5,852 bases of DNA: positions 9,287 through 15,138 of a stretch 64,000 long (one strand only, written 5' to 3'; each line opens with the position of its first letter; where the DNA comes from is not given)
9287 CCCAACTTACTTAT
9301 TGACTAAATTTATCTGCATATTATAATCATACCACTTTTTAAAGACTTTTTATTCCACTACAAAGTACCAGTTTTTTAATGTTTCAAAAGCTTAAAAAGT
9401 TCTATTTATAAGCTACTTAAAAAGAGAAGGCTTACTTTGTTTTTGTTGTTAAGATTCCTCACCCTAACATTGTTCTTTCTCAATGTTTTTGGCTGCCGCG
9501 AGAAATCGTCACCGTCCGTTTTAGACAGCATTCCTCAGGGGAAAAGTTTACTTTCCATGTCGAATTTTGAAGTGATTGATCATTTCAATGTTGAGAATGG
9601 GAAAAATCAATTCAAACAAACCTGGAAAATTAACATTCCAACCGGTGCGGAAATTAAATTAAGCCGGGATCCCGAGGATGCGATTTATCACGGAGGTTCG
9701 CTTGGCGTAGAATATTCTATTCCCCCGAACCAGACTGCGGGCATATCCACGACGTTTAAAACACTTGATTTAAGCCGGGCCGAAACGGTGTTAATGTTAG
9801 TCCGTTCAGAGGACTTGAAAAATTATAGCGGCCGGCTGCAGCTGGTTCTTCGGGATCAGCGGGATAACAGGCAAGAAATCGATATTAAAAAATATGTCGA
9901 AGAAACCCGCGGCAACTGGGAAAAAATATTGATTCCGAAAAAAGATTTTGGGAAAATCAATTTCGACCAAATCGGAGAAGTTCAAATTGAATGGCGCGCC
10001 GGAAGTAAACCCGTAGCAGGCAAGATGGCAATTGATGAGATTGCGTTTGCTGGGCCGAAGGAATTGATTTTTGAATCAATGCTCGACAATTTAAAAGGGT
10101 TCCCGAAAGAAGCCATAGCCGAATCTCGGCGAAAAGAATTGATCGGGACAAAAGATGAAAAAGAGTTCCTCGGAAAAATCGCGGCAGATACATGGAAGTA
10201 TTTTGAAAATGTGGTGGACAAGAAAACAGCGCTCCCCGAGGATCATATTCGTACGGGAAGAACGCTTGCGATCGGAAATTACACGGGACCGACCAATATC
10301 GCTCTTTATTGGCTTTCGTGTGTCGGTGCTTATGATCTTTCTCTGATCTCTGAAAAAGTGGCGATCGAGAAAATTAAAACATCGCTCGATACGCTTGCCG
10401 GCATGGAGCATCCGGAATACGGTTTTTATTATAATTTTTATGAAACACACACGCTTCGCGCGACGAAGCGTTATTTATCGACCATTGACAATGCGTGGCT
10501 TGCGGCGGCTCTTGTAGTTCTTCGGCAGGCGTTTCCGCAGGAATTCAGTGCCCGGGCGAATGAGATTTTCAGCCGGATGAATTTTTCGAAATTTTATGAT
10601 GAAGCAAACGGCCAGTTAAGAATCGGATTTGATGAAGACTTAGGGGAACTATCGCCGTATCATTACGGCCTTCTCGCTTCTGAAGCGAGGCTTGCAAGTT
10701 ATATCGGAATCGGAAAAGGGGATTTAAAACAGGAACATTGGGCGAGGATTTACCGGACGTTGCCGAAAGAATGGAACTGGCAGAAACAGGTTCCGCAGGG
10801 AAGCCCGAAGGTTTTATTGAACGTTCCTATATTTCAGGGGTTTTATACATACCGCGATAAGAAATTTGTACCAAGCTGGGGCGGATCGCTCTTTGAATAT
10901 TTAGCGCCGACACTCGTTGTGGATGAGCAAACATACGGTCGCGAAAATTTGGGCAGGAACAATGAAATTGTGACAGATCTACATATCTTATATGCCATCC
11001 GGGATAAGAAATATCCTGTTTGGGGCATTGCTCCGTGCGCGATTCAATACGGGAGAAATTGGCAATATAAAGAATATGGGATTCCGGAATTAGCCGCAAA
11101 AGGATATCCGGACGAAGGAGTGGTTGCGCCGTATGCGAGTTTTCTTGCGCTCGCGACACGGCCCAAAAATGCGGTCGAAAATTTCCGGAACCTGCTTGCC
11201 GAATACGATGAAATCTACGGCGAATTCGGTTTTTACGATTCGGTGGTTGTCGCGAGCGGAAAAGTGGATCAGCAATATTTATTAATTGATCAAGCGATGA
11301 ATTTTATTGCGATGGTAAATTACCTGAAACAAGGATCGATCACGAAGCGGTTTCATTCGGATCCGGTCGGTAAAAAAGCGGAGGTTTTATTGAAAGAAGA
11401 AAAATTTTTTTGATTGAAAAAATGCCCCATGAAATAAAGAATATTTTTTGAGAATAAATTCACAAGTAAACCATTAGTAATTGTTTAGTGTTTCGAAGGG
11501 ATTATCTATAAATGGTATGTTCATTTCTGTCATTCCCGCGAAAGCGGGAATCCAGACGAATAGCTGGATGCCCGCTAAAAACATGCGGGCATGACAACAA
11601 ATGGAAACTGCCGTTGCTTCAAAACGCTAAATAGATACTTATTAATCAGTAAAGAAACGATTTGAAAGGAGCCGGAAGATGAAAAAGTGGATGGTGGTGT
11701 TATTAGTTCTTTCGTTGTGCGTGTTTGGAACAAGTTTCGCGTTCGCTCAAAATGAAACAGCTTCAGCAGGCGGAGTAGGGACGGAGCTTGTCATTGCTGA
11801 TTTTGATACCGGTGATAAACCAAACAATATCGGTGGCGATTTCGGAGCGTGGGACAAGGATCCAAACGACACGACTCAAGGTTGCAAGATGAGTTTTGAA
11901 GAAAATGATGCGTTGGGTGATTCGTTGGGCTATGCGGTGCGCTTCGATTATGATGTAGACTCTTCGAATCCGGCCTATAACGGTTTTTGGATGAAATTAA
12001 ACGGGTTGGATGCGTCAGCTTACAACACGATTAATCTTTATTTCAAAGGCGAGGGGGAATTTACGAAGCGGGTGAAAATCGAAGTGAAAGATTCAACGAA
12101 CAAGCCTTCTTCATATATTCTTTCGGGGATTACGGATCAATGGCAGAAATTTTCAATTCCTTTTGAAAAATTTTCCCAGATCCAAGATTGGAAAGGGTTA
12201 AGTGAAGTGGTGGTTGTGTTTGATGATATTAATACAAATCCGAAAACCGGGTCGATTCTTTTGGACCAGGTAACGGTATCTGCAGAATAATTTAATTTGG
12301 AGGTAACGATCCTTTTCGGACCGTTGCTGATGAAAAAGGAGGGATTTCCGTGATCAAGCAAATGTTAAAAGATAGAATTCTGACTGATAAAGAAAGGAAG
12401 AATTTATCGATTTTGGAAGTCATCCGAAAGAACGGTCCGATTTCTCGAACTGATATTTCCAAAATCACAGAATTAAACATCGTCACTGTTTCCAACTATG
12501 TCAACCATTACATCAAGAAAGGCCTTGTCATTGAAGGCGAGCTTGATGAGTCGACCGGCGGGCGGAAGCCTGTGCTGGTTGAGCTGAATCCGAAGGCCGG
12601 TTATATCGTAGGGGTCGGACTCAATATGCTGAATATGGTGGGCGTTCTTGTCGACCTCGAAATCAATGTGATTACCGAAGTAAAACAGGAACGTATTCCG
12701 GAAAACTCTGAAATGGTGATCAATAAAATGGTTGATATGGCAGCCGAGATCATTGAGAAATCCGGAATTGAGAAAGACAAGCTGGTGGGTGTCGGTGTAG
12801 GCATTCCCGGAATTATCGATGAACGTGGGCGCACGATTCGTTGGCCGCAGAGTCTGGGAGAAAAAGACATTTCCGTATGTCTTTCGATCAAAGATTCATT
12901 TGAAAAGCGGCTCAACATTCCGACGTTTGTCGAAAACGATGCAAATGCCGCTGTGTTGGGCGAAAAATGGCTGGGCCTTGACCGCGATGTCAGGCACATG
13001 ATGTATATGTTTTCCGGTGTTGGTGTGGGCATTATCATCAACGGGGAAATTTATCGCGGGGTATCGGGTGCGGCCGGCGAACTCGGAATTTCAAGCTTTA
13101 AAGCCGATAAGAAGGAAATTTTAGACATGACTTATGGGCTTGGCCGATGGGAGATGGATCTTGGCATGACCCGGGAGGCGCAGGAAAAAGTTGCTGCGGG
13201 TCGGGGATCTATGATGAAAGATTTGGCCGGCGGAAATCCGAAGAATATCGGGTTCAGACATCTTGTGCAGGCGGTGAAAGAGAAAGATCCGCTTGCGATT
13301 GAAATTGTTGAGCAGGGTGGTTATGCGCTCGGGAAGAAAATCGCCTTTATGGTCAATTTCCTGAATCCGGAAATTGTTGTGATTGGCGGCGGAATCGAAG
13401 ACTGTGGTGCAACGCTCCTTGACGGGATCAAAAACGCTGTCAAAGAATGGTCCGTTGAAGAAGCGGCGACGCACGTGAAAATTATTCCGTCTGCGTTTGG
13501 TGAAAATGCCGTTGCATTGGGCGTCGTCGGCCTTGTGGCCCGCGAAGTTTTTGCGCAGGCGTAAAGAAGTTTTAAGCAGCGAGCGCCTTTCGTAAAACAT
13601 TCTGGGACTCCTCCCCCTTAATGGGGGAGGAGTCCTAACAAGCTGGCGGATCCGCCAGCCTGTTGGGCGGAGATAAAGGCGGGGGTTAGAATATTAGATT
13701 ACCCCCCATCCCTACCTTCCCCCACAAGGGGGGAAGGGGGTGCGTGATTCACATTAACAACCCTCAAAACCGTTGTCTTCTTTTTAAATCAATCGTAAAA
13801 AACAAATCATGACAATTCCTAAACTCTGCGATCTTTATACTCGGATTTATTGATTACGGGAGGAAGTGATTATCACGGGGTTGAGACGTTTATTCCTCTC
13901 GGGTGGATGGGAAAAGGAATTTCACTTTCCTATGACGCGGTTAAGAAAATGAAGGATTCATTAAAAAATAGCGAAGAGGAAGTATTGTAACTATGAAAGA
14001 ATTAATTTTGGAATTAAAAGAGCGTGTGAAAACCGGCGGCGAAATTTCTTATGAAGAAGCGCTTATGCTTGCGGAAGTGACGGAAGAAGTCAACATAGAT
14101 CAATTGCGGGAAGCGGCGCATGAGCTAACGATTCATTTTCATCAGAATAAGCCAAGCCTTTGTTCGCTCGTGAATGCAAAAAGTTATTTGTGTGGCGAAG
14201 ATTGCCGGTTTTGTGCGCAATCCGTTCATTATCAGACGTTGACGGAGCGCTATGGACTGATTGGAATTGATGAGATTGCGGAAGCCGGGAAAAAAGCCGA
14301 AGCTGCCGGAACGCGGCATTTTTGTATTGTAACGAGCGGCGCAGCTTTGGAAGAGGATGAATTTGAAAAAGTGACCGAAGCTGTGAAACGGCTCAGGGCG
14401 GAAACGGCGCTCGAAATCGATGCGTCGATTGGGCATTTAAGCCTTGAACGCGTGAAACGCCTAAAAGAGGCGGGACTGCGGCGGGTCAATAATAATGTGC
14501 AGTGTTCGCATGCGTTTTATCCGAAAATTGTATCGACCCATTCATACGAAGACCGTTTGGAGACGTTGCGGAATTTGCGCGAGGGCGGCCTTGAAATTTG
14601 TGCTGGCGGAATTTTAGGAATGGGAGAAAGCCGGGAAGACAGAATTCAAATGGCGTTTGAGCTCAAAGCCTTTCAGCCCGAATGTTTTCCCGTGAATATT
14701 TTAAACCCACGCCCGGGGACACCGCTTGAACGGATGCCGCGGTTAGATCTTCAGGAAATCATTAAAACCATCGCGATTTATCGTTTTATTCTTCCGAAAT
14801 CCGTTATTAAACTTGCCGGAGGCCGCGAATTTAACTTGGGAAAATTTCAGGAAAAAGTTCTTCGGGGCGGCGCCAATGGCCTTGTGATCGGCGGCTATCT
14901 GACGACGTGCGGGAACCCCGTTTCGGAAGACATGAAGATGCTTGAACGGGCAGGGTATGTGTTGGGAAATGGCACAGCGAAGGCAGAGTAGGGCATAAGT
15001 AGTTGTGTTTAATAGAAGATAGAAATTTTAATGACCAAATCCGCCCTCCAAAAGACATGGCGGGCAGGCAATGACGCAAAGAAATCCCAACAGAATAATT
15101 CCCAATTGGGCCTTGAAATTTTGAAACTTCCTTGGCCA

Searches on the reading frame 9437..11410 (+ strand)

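Call 16: search_protein_families(library=pfam, proteins=[window:9437-11410:+], max_evalue=0.00001)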
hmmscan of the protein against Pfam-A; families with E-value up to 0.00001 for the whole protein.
window:9437-11410:+ (658 aa): 2 families
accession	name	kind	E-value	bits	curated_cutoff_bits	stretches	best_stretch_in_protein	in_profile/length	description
PF10091.15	Glycoamylase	-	3.9e-20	72.8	27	1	470-642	41-220/221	Putative glucoamylase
PF11329.14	DUF3131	-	3.2e-06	26.8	20.3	1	248-389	2-144/367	Protein of unknown function (DUF3131)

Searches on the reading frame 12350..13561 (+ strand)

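Call 9: search_protein_families(library=pfam, proteins=[window:12350-13561:+], max_evalue=0.00001)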
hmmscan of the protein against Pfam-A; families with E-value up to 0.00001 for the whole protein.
window:12350-13561:+ (404 aa): 1 family
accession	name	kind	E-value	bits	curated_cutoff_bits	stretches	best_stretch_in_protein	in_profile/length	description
PF00480.26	ROK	-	1.2e-40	140.3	22.9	1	99-398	14-293/294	ROK family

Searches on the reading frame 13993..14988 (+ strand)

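Call 9: search_protein_families(library=pfam, proteins=[window:13993-14988:+], max_evalue=0.00001)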
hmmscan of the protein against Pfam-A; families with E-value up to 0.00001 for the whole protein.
window:13993-14988:+ (332 aa): 2 families
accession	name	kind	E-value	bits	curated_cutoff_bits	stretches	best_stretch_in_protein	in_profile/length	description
PF06968.18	BATS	-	1.7e-24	86.2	22.2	1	233-322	1-87/88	Biotin and Thiamin Synthesis associated domain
PF04055.27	Radical_SAM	-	3e-21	76.7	29.5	1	66-221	6-163/166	Radical SAM superfamily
